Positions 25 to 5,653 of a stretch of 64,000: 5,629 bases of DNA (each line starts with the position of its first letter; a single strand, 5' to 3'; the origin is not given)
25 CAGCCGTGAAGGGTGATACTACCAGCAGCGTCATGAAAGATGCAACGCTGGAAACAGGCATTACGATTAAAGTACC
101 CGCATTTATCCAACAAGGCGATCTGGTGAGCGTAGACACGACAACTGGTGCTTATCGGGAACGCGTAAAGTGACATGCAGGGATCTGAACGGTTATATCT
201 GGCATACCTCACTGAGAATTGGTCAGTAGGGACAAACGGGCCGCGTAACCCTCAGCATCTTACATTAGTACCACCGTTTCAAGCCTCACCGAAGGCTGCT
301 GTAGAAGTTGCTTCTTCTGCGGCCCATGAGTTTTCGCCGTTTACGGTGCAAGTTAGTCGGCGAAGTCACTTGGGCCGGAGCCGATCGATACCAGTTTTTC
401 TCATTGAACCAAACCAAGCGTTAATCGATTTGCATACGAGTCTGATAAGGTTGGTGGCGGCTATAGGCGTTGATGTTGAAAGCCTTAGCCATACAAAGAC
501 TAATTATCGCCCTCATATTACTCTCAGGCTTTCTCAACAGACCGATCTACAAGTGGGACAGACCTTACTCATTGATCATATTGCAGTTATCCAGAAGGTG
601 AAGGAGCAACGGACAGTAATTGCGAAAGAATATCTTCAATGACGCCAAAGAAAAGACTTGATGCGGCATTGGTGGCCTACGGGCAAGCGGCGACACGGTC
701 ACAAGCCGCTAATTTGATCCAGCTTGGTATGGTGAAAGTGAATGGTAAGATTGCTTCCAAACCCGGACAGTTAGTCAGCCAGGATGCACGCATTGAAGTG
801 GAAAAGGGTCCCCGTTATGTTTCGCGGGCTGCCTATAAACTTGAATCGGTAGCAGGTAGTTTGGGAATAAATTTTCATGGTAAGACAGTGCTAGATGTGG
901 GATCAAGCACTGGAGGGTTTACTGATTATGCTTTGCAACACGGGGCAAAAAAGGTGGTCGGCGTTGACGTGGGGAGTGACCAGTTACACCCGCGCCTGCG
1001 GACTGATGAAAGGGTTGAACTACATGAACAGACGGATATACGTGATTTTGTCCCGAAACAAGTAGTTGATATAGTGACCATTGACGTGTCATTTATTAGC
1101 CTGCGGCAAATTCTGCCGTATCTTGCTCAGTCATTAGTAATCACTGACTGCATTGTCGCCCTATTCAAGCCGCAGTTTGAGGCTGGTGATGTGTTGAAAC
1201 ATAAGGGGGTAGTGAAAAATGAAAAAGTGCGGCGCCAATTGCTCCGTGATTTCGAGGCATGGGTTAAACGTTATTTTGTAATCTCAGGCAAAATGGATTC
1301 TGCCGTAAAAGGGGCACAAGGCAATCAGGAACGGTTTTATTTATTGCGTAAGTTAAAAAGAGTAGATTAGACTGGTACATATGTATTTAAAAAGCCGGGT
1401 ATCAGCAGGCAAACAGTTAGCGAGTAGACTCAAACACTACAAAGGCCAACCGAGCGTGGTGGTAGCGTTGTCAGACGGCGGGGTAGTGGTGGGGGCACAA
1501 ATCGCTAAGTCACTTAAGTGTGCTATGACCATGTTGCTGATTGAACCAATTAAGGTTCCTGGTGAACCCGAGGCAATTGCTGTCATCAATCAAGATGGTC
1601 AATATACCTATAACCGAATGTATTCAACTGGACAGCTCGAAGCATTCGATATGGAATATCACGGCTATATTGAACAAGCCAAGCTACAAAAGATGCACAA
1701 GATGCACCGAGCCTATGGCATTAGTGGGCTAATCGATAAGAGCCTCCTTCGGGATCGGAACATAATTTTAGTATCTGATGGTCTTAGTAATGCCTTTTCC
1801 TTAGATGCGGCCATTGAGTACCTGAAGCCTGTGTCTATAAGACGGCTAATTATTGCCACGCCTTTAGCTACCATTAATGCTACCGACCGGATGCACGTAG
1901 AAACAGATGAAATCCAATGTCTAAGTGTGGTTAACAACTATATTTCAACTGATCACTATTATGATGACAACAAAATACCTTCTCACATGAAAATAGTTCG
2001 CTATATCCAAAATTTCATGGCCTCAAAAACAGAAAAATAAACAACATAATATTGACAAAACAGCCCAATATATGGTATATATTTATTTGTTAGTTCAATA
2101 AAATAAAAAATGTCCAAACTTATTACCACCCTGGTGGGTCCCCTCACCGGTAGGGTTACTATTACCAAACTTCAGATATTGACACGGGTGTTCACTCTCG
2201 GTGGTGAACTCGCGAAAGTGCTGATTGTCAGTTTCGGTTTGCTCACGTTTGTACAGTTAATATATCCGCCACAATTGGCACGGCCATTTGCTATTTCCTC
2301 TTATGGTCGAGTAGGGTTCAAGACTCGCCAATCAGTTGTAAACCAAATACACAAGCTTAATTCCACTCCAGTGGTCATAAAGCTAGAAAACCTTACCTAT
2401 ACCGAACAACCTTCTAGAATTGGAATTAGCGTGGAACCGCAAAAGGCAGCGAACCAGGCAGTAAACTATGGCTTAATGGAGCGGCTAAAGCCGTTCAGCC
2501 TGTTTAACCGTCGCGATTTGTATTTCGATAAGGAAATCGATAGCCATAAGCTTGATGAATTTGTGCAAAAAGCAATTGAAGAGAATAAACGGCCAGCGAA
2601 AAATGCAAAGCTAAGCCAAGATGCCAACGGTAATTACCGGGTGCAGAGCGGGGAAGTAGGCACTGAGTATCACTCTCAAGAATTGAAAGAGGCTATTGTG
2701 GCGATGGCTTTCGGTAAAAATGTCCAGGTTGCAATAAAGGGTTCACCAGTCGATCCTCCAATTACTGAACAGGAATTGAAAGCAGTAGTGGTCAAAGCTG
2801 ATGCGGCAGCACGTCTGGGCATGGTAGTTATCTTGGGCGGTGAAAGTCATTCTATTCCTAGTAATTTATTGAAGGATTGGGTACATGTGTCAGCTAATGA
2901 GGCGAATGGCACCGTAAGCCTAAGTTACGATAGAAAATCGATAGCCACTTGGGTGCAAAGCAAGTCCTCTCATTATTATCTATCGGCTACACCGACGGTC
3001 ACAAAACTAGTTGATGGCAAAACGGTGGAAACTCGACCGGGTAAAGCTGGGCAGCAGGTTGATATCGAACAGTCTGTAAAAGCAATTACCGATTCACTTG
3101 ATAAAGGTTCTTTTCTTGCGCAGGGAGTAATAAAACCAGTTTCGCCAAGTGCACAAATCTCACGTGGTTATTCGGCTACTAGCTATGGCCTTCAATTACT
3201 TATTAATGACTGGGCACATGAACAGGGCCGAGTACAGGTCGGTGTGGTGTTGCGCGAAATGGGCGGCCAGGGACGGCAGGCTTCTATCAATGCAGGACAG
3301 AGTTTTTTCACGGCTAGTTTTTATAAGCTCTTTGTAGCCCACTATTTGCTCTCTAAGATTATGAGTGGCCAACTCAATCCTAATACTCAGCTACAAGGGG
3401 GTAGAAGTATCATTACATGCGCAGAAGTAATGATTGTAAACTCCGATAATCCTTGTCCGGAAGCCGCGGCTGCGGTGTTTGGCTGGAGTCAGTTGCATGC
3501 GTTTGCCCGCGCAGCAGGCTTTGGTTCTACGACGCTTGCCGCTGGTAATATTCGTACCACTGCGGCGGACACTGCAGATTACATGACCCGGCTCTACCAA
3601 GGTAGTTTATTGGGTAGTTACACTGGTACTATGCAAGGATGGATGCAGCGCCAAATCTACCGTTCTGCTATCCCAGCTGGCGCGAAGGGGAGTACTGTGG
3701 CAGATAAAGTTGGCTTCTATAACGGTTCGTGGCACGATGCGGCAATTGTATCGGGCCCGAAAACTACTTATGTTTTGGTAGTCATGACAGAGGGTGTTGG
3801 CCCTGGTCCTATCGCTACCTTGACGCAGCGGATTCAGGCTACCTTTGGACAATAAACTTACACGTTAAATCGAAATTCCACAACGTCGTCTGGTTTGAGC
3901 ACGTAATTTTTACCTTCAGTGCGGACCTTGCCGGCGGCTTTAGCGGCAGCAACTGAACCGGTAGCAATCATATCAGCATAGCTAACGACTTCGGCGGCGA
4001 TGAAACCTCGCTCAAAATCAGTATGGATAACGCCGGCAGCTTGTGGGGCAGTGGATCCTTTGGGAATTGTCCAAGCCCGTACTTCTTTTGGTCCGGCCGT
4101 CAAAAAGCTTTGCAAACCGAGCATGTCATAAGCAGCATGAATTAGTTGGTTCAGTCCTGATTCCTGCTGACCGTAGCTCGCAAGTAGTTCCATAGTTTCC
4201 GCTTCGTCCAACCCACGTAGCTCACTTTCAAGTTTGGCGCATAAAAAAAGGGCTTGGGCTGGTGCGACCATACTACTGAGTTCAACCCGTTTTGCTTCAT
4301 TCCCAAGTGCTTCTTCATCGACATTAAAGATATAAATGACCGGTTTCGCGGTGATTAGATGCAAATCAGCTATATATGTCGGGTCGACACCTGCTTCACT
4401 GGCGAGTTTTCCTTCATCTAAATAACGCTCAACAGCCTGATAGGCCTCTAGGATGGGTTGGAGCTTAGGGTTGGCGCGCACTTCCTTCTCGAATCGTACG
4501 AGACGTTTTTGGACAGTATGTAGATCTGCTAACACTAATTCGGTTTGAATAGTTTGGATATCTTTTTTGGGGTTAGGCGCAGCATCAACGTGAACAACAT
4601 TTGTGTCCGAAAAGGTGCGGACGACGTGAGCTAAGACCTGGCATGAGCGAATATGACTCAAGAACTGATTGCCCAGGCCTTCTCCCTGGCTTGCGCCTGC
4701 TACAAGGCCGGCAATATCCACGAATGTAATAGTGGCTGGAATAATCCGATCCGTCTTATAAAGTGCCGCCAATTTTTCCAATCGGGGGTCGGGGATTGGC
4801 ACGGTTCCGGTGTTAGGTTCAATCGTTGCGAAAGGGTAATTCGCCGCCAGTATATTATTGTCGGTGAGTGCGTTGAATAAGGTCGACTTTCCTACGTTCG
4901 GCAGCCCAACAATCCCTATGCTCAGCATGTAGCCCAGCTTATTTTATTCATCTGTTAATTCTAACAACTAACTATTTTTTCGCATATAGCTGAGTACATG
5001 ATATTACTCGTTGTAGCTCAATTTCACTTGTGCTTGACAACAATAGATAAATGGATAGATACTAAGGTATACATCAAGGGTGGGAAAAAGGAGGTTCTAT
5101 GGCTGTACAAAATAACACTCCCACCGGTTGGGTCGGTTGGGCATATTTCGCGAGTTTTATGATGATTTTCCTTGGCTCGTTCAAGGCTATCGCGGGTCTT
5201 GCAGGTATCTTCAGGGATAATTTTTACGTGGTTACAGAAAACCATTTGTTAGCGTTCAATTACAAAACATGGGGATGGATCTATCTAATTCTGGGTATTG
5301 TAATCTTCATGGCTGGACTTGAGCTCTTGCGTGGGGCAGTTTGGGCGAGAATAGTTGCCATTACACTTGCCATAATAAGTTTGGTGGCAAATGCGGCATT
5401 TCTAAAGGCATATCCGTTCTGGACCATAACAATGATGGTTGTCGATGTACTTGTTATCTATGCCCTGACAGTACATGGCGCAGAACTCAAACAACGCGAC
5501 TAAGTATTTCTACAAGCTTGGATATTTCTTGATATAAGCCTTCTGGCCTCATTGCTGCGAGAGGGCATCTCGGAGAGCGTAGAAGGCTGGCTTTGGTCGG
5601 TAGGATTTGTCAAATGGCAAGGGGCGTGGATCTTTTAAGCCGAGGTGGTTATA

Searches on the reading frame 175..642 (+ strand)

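Call 32: search_protein_families(library=pfam, proteins=[window:175-642:+], max_evalue=0.01)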
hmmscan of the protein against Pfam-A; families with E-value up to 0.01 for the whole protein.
window:175-642:+ (155 aa): 2 families
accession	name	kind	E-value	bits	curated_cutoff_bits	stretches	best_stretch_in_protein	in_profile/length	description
PF13563.12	2_5_RNA_ligase2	-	5.8e-12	46.4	27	1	23-125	22-121/152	2'-5' RNA ligase superfamily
PF02834.22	LigT_PEase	-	7.2e-05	23.3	23.3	0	26-66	34-77/87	LigT like Phosphoesterase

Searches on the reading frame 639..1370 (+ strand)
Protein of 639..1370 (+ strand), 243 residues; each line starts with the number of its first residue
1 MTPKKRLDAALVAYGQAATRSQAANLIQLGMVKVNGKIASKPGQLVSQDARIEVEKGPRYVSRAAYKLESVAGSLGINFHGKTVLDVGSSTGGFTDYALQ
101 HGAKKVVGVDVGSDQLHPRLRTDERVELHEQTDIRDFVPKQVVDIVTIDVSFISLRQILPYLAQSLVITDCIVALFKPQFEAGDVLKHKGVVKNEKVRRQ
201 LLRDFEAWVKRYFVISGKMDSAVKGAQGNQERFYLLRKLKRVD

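Call 32: search_protein_families(library=pfam, proteins=[window:639-1370:+], max_evalue=0.01)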
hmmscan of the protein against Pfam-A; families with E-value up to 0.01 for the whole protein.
window:639-1370:+ (243 aa): 6 families
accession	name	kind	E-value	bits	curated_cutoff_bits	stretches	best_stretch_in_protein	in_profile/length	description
PF01728.25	FtsJ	-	1.4e-38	133.1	24.1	1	60-237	1-180/181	FtsJ-like methyltransferase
PF01479.30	S4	-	5.7e-11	42.4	22.8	1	6-51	2-47/48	S4 domain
PF13649.12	Methyltransf_25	-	0.00015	22.8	27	1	84-148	1-70/97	Methyltransferase domain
PF13489.12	Methyltransf_23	-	0.00029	21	27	1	76-178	18-110/164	Methyltransferase domain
PF08241.18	Methyltransf_11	-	0.0034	18.4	21.2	1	85-149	1-67/95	Methyltransferase domain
PF08242.18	Methyltransf_12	-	0.0035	18.5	30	1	85-133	1-52/98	Methyltransferase domain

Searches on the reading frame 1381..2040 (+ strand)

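Call 32: search_protein_families(library=pfam, proteins=[window:1381-2040:+], max_evalue=0.01)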
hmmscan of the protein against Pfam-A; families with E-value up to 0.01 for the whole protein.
window:1381-2040:+ (219 aa): 1 family
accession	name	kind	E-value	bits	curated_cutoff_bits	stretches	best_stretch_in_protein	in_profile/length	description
PF00156.33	Pribosyltran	-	2.8e-11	43.4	26.3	1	14-188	20-149/158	Phosphoribosyl transferase domain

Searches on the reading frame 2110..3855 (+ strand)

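Call 32: search_protein_families(library=pfam, proteins=[window:2110-3855:+], max_evalue=0.01)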
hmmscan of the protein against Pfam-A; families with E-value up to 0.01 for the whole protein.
window:2110-3855:+ (581 aa): 2 families
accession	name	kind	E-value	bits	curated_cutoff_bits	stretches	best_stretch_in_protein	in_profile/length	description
PF13354.11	Beta-lactamase2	-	4.4e-27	95.2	22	1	387-560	9-214/214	Beta-lactamase enzyme family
PF12229.13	PG_binding_4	-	6e-13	49.4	22.1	2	252-333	29-111/117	Putative peptidoglycan binding domain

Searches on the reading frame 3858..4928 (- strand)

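Call 32: search_protein_families(library=pfam, proteins=[window:3858-4928:-], max_evalue=0.01)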
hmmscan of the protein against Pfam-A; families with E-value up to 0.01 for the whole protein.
window:3858-4928:- (356 aa): 4 families
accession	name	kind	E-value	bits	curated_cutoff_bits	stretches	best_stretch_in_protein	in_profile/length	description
PF06071.19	YchF-GTPase_C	-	1.5e-36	124.8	27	1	272-355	1-84/84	Protein of unknown function (DUF933)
PF01926.29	MMR_HSR1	-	2.4e-22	79.6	21.9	1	4-109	2-86/113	50S ribosome-binding GTPase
PF02421.24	FeoB_N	-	1.5e-08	34.7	27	1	4-44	3-43/156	Ferrous iron transport protein B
PF02824.27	TGS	-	0.00066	20.1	22.2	1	287-352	12-58/60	TGS domain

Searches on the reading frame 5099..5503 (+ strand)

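Call 32: search_protein_families(library=pfam, proteins=[window:5099-5503:+], max_evalue=0.01)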
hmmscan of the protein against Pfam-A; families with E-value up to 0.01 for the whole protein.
window:5099-5503:+ (134 aa): 1 family
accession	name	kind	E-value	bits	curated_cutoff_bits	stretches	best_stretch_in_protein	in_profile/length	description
PF23636.1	DUF7144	-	1.8e-38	131.6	27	1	14-127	1-114/115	Domain of unknown function (DUF7144)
